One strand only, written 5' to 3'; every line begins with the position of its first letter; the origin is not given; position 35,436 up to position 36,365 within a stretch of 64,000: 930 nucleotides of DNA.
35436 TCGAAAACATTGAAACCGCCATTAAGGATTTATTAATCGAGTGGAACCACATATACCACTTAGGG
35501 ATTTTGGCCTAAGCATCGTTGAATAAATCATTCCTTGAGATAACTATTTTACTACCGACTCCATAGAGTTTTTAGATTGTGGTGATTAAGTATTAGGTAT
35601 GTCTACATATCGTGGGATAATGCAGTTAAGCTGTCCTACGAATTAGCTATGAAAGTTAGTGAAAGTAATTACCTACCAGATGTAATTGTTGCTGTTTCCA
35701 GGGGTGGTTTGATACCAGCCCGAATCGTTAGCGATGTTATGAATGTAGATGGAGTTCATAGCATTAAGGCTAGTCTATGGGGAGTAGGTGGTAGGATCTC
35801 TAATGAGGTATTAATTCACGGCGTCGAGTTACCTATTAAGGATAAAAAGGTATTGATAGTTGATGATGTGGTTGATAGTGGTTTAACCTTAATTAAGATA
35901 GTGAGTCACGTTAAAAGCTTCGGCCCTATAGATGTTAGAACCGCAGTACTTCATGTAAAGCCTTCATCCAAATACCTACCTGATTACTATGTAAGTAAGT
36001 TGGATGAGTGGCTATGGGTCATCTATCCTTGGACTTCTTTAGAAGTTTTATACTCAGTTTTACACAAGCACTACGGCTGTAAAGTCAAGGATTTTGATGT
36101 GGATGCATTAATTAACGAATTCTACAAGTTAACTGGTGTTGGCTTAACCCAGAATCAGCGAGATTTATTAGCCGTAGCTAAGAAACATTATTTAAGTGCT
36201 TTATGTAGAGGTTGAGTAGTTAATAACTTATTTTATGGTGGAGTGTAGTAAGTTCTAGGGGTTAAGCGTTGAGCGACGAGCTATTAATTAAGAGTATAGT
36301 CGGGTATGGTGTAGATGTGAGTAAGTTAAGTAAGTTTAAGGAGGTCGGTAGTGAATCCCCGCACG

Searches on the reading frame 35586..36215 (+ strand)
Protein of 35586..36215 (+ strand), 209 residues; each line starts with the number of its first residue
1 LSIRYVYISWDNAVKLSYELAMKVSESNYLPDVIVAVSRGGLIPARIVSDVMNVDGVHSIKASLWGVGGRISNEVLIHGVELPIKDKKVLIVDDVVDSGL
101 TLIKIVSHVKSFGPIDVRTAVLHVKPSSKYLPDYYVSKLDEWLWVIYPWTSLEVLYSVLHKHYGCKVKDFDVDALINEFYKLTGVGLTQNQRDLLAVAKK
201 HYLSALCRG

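Call 37: search_protein_families(library=pfam, proteins=[window:35586-36215:+], max_evalue=0.001)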
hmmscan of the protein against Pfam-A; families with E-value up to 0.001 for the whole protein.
window:35586-36215:+ (209 aa): 1 family
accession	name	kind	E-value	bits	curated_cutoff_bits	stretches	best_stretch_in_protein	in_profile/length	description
PF00156.33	Pribosyltran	-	1.7e-23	83.1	26.3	1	12-142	10-146/158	Phosphoribosyl transferase domain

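Call 57: find_homologous_proteins(query=window:35586-36215:+, max_evalue=1e-20)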
Query window:35586-36215:+ (209 aa): 89 proteins with E <= 1e-20 among 371 candidates.
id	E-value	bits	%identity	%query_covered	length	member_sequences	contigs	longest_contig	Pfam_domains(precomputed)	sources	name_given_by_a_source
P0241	2.1e-122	425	99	93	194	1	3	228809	PF00156.34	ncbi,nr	ncbi:MAG: phosphoribosyltransferase [Sulfolobales archaeon]|nr:phosphoribosyltransferase [Sulfolobal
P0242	1.3e-114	399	96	90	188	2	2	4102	PF00156.34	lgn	-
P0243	1.1e-88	314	66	99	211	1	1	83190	PF00156.34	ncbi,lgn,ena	-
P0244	1.4e-88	314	73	89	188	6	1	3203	PF00156.34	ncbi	ncbi:MAG: phosphoribosyltransferase [Sulfolobales archaeon]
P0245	1.2e-84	301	66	99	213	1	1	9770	PF00156.34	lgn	-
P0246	1.3e-80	288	64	96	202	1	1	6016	PF00156.34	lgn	-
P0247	1.6e-80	288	64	98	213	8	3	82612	PF00156.34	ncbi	ncbi:MAG: phosphoribosyltransferase family protein [Sulfolobales archaeon]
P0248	5.2e-74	266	59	99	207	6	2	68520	PF00156.34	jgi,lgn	-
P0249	4.1e-73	264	57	99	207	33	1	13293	PF00156.34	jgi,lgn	jgi:hypoxanthine phosphoribosyltransferase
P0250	1.2e-71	259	56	99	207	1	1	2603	PF00156.34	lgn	-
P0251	7.8e-69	250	62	87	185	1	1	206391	PF00156.34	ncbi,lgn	-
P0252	4.6e-68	247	55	99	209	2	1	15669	PF00156.34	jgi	-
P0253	9.7e-64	233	50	99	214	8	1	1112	PF00156.34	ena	-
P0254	1.3e-61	226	48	98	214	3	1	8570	PF00156.34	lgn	-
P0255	2.7e-59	218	47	97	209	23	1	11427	PF00156.34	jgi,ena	-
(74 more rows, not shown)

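Call 59: find_encoding_contigs(protein=P0243, flank=800, max_places=2)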
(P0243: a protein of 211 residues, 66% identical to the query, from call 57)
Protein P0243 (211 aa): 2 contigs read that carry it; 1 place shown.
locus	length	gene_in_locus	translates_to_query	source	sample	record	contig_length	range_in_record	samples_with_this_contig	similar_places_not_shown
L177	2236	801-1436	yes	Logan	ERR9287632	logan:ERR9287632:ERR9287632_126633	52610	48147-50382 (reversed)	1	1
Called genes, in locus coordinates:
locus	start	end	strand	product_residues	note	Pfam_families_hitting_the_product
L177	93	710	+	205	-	PF00881:Nitroreductase, PF14512:TM1586_NiRdase (faint)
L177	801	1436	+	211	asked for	PF00156:Pribosyltran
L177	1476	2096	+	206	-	-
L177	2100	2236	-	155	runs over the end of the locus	PF22769:DCD, PF00692:dUTPase (weak)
